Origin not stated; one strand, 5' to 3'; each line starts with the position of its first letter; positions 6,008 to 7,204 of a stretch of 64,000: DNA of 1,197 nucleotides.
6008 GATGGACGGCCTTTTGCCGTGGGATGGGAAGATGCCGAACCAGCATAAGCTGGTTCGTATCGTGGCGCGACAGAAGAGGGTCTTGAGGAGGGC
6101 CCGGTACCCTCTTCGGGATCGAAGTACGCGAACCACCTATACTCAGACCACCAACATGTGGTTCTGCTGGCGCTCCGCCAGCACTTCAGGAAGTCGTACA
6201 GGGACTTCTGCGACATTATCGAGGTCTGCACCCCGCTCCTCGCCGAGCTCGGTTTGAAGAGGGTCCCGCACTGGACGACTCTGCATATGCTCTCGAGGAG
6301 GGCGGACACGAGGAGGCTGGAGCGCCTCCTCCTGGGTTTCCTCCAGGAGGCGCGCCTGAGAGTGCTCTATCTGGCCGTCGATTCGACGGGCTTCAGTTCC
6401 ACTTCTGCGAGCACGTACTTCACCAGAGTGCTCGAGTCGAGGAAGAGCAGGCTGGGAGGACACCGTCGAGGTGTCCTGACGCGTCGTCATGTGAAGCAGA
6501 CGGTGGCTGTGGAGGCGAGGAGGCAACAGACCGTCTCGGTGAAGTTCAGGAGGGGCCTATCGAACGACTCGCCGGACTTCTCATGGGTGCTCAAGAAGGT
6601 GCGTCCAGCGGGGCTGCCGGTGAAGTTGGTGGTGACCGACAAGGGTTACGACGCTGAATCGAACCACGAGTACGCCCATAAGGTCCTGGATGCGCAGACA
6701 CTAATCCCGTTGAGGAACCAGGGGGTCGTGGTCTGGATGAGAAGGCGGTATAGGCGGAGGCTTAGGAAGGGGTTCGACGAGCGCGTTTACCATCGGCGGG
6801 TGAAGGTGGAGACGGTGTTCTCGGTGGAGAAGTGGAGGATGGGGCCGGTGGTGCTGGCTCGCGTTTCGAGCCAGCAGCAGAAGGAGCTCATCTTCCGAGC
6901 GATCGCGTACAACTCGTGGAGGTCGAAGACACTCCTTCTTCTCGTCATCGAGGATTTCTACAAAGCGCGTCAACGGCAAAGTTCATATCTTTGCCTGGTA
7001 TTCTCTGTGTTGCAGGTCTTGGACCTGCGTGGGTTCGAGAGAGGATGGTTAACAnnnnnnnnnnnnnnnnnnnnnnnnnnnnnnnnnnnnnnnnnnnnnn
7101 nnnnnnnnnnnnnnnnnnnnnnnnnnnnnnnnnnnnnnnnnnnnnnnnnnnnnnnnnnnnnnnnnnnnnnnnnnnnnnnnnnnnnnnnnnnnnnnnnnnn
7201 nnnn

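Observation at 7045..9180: Secreted protein ending in a hedgehog/BIL-like Hint module with a GGG|C junction and no C-extein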

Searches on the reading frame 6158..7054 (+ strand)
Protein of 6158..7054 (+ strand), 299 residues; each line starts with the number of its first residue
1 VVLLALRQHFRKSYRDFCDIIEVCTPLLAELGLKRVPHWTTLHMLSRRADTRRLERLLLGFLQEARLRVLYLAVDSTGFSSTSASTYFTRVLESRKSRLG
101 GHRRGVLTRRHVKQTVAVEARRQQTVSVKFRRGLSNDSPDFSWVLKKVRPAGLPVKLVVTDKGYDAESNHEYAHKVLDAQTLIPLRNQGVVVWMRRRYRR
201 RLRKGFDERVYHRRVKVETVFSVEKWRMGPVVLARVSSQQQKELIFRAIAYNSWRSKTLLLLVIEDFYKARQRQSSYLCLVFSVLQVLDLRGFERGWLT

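Call 19: search_protein_families(library=pfam, proteins=[window:6158-7054:+], max_evalue=0.001)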
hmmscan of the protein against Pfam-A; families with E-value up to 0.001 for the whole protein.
window:6158-7054:+ (299 aa): 1 family
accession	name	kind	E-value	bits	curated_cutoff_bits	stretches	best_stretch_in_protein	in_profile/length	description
PF01609.27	DDE_Tnp_1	-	1.2e-11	45.2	23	1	72-252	7-199/200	Transposase DDE domain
